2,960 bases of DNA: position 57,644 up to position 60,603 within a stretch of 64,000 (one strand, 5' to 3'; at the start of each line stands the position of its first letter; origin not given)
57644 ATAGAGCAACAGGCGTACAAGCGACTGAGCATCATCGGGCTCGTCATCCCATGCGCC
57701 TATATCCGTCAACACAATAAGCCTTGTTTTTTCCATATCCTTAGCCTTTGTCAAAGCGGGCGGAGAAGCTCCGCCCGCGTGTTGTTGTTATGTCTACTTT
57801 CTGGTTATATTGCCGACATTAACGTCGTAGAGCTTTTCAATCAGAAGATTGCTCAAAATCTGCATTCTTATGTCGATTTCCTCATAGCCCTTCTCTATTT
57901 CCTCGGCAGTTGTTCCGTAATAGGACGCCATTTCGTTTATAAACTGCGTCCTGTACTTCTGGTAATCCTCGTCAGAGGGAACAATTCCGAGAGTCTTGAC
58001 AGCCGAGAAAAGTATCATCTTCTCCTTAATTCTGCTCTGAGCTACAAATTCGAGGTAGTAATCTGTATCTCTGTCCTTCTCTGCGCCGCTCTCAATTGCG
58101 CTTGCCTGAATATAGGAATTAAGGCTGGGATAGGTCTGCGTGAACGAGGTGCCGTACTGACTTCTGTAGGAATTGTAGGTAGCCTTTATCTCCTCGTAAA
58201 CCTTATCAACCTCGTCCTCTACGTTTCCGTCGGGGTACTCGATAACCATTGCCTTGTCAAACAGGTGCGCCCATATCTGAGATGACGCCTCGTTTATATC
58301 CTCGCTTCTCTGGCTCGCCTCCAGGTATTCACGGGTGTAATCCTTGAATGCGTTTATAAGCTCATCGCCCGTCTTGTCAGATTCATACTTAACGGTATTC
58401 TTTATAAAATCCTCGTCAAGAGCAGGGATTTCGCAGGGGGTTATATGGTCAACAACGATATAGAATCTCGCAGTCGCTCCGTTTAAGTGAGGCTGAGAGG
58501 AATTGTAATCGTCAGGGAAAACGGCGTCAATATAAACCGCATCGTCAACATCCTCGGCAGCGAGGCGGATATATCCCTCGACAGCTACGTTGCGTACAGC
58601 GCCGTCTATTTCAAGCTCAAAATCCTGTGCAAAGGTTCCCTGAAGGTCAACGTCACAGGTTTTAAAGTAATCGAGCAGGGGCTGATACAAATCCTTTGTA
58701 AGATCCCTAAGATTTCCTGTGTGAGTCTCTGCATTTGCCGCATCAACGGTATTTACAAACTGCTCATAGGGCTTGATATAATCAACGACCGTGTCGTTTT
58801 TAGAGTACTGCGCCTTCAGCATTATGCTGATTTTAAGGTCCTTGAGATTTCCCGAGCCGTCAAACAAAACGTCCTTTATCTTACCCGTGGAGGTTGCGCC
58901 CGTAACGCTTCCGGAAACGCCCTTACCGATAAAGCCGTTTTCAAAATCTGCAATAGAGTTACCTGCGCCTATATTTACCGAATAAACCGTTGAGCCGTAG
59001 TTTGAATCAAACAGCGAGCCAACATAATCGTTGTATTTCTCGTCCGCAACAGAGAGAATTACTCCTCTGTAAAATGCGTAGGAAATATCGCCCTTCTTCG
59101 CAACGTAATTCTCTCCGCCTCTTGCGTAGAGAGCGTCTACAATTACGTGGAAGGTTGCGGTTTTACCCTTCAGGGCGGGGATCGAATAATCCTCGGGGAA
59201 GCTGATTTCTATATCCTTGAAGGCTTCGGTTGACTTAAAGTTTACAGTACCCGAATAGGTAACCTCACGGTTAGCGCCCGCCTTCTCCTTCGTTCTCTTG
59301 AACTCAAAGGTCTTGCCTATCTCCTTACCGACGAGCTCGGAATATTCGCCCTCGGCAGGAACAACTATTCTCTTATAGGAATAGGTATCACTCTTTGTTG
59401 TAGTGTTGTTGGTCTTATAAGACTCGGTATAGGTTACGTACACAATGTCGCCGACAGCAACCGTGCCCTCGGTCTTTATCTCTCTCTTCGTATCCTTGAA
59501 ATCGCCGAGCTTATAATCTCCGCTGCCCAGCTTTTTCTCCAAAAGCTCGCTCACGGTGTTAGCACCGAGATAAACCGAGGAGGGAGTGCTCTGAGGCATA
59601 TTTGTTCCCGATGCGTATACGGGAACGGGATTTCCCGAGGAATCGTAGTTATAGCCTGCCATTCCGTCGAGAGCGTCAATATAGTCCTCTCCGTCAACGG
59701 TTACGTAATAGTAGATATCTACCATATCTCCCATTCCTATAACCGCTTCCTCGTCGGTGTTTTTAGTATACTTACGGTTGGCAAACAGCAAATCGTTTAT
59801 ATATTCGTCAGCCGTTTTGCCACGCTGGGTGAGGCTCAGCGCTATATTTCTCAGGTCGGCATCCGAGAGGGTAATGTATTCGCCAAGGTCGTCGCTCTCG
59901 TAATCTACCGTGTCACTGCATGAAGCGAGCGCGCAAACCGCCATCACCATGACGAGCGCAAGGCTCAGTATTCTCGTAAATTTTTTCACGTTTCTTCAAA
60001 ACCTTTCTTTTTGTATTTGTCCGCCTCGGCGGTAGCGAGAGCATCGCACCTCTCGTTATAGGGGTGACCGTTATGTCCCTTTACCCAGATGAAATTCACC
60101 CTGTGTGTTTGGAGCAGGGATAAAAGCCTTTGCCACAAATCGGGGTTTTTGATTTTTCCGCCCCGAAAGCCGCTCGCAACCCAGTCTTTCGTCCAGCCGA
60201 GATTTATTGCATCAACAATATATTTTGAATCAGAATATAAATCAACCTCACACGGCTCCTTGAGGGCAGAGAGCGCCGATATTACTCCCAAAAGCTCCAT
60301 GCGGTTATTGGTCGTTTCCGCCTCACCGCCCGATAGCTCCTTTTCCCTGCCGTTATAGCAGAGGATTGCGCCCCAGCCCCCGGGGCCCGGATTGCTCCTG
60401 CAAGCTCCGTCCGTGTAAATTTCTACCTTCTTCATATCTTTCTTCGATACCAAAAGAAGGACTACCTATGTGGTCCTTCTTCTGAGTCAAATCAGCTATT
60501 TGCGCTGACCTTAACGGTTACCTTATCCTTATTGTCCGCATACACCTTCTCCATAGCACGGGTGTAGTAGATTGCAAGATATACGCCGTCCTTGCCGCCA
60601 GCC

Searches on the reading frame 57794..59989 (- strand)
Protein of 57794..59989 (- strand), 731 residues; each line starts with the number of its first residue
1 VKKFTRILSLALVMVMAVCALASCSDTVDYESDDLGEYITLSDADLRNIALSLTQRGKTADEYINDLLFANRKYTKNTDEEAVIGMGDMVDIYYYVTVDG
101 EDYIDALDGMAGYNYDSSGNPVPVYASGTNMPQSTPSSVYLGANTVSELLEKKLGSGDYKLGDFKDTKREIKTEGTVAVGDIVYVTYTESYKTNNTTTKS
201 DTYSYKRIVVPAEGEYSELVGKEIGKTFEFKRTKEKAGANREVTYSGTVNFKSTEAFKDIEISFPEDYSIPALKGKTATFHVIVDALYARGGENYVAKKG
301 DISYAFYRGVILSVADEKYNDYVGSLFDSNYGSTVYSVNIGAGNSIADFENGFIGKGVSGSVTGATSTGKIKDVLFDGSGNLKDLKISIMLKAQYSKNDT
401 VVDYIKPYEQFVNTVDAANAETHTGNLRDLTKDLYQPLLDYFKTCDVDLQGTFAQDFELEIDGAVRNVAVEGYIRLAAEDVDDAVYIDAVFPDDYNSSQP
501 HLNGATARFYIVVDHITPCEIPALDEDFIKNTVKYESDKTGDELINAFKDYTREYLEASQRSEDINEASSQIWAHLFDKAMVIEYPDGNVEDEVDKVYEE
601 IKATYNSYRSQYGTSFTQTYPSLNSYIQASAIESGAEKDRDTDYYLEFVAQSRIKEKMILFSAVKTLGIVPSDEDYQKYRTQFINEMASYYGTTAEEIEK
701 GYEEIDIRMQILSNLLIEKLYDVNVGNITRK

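Call 74: search_protein_families(library=pfam, proteins=[window:57794-59989:-], max_evalue=0.01)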
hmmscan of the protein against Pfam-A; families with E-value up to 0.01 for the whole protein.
window:57794-59989:- (731 aa): 1 family
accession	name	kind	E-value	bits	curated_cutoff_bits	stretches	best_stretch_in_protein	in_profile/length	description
PF05698.19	Trigger_C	-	4.8e-06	27.2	22.7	1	547-723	4-159/162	Bacterial trigger factor protein (TF) C-terminus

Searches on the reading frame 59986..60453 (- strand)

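Call 74: search_protein_families(library=pfam, proteins=[window:59986-60453:-], max_evalue=0.01)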
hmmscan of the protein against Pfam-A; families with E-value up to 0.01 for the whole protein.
window:59986-60453:- (155 aa): 1 family
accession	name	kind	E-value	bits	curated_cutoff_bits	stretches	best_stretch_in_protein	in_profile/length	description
PF00075.30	RNase_H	-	7.2e-42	143.3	25.8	1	8-144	2-140/141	RNase H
